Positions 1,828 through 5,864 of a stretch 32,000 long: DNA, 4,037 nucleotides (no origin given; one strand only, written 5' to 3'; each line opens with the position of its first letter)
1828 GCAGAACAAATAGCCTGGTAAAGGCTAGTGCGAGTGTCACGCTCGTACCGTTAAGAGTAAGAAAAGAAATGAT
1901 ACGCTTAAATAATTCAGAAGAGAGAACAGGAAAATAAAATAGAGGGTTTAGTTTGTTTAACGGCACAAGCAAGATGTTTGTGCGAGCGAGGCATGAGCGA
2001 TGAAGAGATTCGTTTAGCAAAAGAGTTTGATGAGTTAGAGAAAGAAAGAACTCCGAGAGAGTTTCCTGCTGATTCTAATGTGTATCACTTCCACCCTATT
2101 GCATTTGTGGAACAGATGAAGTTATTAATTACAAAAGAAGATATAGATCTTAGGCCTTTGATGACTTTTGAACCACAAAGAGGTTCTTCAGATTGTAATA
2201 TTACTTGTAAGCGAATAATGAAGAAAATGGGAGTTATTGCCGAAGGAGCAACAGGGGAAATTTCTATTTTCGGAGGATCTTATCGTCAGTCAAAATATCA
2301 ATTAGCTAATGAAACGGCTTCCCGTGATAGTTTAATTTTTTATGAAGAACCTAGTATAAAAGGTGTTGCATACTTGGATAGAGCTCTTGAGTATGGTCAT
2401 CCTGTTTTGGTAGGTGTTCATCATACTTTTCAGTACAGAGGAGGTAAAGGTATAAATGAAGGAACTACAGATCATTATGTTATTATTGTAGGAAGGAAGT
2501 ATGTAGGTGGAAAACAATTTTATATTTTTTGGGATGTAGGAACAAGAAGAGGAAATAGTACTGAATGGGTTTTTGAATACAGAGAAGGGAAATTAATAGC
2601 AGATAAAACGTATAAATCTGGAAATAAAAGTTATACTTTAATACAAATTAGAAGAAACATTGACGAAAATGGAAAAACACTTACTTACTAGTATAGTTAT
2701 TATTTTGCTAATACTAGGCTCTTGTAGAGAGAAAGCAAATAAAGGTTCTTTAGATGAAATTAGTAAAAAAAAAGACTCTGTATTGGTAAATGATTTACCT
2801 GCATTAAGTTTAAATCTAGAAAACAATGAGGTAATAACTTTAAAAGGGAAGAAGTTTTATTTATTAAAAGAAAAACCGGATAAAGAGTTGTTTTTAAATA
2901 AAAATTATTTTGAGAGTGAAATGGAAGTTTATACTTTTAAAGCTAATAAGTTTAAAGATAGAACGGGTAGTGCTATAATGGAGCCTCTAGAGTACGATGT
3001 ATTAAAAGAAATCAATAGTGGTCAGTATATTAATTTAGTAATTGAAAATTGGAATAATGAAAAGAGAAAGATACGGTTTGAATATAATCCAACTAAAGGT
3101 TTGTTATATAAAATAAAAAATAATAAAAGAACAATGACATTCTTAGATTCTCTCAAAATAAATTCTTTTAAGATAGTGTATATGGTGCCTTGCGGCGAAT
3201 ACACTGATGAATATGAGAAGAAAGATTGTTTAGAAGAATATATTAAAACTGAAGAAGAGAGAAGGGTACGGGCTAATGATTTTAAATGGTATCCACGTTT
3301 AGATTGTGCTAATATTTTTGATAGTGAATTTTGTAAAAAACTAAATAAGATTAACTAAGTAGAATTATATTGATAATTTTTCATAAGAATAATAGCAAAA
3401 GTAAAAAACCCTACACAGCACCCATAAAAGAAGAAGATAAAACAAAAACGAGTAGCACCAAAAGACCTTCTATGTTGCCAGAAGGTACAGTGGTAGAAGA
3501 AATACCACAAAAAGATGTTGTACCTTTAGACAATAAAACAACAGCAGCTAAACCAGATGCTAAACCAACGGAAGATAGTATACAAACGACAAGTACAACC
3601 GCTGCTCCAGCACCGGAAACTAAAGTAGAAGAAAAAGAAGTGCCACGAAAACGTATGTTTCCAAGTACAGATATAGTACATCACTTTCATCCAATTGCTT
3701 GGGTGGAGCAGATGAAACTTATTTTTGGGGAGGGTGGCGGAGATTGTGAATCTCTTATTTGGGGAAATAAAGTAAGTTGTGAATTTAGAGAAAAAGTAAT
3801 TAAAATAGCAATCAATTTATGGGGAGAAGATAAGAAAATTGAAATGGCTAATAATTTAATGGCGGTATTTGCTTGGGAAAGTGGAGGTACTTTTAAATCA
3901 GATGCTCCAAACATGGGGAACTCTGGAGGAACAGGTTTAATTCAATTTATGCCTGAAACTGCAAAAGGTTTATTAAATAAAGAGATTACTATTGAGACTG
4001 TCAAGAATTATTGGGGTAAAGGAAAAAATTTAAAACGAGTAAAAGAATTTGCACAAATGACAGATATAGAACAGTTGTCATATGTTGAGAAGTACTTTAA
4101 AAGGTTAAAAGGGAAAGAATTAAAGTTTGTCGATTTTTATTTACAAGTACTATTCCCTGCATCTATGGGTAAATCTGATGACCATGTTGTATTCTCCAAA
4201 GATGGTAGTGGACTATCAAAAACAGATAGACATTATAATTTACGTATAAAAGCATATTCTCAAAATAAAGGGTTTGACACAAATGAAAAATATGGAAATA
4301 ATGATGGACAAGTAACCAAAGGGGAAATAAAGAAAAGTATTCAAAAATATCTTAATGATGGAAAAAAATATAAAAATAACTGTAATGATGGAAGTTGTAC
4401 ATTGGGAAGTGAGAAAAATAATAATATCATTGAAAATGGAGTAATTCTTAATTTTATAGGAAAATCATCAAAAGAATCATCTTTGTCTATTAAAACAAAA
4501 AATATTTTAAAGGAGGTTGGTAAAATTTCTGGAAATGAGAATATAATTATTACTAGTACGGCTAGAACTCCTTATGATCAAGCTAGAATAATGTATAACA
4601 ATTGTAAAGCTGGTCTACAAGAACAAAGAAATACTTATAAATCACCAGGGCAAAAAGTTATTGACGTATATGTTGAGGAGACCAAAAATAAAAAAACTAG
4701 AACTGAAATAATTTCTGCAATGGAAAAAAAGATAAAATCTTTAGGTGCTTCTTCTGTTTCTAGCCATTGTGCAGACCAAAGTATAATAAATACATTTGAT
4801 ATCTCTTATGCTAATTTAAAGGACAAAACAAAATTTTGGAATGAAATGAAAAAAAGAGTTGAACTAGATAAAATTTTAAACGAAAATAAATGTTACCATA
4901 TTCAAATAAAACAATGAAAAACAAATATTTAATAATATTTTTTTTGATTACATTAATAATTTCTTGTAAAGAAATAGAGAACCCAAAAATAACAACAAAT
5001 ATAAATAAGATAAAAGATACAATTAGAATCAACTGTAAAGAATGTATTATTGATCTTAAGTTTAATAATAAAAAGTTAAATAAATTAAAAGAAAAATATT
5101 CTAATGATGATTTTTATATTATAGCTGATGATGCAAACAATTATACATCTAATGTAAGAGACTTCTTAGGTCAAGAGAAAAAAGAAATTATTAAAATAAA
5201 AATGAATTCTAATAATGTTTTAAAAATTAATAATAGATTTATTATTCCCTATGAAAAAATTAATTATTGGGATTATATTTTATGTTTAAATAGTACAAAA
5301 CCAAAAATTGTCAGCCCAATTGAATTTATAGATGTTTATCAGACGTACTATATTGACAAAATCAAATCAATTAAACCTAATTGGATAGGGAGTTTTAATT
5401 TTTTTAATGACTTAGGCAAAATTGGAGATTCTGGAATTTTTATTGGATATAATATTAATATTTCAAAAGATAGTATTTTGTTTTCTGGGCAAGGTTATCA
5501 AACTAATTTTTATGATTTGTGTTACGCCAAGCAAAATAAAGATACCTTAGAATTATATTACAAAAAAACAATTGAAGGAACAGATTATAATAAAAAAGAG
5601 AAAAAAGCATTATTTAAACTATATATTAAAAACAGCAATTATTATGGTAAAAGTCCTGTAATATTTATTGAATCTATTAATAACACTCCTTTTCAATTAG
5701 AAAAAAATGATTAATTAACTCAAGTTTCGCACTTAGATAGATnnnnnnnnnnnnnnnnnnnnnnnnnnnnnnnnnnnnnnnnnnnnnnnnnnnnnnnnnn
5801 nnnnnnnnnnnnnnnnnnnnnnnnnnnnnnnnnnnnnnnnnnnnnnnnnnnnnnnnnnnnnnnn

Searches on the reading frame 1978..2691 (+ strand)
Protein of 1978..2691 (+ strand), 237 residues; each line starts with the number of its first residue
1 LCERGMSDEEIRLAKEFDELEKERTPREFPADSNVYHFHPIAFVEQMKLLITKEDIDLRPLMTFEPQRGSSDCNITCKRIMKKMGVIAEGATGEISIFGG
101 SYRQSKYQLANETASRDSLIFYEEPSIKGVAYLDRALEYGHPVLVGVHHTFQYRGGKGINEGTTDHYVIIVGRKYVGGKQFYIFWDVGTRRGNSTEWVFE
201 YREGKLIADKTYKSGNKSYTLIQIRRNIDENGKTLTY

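Call 7: search_protein_families(library=pfam, proteins=[window:1978-2691:+], max_evalue=0.01)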
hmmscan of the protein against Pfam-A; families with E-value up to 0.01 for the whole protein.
window:1978-2691:+ (237 aa): 0 families

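Call 24: search_protein_families(library=pfam, proteins=[window:2119-2691:+], max_evalue=1)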
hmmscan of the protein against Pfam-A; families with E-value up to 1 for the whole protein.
window:2119-2691:+ (190 aa): 0 families

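Call 53: search_protein_families(library=ncbifam, proteins=[window:1978-2691:+], max_evalue=0.01)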
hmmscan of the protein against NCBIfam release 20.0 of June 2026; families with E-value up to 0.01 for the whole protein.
window:1978-2691:+ (237 aa): 0 families

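Call 66: search_protein_families(library=phrogs, proteins=[window:1978-2691:+], max_evalue=0.001)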
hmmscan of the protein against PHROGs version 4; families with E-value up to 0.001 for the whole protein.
window:1978-2691:+ (237 aa): 0 families

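Call 67: search_solved_structures(query=window:2119-2691:+, max_evalue=1)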
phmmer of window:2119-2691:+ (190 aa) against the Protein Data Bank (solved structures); distinct sequences matched with E-value up to 1: 3.
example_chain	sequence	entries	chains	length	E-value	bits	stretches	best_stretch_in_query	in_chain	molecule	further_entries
9jdd_A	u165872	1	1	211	4.2e-16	63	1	24-181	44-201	Peptidase C39-like domain-containing protein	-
9jg8_C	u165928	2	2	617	5.6e-15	59.3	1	24-181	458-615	Peptidase C39-like domain-containing protein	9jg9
6eqi_B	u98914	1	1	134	0.06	16.8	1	40-102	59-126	Nb696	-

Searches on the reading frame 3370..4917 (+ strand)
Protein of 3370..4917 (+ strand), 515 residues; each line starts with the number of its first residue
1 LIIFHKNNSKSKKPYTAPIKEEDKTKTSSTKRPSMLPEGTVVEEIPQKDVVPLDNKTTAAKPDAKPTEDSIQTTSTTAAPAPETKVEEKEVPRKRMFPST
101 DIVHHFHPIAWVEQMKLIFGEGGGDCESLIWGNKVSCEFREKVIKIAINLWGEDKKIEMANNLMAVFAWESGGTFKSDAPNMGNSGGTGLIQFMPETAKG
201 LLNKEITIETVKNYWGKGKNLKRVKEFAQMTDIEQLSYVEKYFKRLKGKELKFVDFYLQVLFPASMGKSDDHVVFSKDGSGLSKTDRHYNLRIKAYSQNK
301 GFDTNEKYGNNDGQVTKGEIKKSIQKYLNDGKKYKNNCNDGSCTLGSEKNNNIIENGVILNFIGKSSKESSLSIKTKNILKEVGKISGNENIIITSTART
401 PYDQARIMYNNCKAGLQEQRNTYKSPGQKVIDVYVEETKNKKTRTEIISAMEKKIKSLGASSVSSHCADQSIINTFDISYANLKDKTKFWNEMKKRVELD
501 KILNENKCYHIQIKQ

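Call 7: search_protein_families(library=pfam, proteins=[window:3370-4917:+], max_evalue=0.01)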
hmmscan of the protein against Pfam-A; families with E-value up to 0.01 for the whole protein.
window:3370-4917:+ (515 aa): 1 family
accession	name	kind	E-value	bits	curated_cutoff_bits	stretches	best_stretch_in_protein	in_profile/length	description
PF01464.25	SLT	-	0.0093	16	21.3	0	159-202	13-52/117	Transglycosylase SLT domain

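Call 53: search_protein_families(library=ncbifam, proteins=[window:3370-4917:+], max_evalue=0.01)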
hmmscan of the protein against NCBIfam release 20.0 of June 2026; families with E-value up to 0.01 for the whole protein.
window:3370-4917:+ (515 aa): 0 families

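Call 66: search_protein_families(library=phrogs, proteins=[window:3370-4917:+], max_evalue=0.001)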
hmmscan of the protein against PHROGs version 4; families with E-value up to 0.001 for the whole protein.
window:3370-4917:+ (515 aa): 4 families
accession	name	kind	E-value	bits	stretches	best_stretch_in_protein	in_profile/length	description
phrog_4928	-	unknown function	4.3e-28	99.2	1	128-337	616-786/834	-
phrog_196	-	tail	5.5e-21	75.7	1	159-335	396-535/536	baseplate hub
phrog_13530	-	unknown function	1.2e-16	61.1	1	161-372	623-800/997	-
phrog_21656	-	other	7.6e-09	35.1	1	160-254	857-936/1022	peptidase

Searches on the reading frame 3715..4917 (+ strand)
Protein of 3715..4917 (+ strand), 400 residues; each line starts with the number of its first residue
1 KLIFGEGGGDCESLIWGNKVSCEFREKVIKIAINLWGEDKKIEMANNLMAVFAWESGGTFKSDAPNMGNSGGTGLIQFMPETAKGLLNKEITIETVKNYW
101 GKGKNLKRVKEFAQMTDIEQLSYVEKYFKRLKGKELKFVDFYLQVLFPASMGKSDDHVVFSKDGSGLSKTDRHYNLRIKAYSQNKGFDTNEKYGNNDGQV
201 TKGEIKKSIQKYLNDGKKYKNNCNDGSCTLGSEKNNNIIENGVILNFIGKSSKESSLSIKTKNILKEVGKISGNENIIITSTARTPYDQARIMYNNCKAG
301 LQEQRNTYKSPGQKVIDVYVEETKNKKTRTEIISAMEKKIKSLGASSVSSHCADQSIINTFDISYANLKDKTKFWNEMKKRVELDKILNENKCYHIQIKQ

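Call 24: search_protein_families(library=pfam, proteins=[window:3715-4917:+], max_evalue=1)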
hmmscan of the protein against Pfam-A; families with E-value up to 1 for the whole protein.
window:3715-4917:+ (400 aa): 4 families
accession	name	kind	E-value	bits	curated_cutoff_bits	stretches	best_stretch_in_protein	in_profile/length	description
PF01464.25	SLT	-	0.0091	16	21.3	1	44-87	13-52/117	Transglycosylase SLT domain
PF18979.5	DUF5715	-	0.027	14.6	26.8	0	344-390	102-148/171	Family of unknown function (DUF5715)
PF10470.14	AKAP7_RIRII_bdg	-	0.11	13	22.7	0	314-331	22-39/57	PKA-RI-RII subunit binding domain of A-kinase anchor protein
PF18013.6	Phage_lysozyme2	-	0.35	11.5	28.2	1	43-88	18-63/140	Phage tail lysozyme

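Call 68: search_solved_structures(query=window:3715-4917:+, max_evalue=1)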
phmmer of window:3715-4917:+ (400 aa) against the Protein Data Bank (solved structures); distinct sequences matched with E-value up to 1: 1.
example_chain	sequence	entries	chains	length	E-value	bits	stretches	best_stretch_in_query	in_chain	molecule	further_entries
9udh_A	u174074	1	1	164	3e-16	62.8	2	110-165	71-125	lytic transglycosidase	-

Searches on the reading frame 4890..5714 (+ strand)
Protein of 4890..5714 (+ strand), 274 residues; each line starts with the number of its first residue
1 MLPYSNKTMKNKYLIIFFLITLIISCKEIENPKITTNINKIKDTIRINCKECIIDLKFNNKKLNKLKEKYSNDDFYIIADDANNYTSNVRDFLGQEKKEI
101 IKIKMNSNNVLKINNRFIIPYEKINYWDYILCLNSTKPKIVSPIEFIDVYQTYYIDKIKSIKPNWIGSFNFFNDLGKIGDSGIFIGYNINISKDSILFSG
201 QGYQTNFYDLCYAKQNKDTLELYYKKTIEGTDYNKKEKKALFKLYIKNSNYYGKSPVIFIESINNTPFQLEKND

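Call 7: search_protein_families(library=pfam, proteins=[window:4890-5714:+], max_evalue=0.01)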
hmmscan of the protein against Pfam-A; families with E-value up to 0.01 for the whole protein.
window:4890-5714:+ (274 aa): 1 family
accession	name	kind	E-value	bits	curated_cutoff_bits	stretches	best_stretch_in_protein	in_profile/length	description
PF19453.4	DUF5991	-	4.9e-12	46.7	24.3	1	164-249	3-94/122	Family of unknown function (DUF5991)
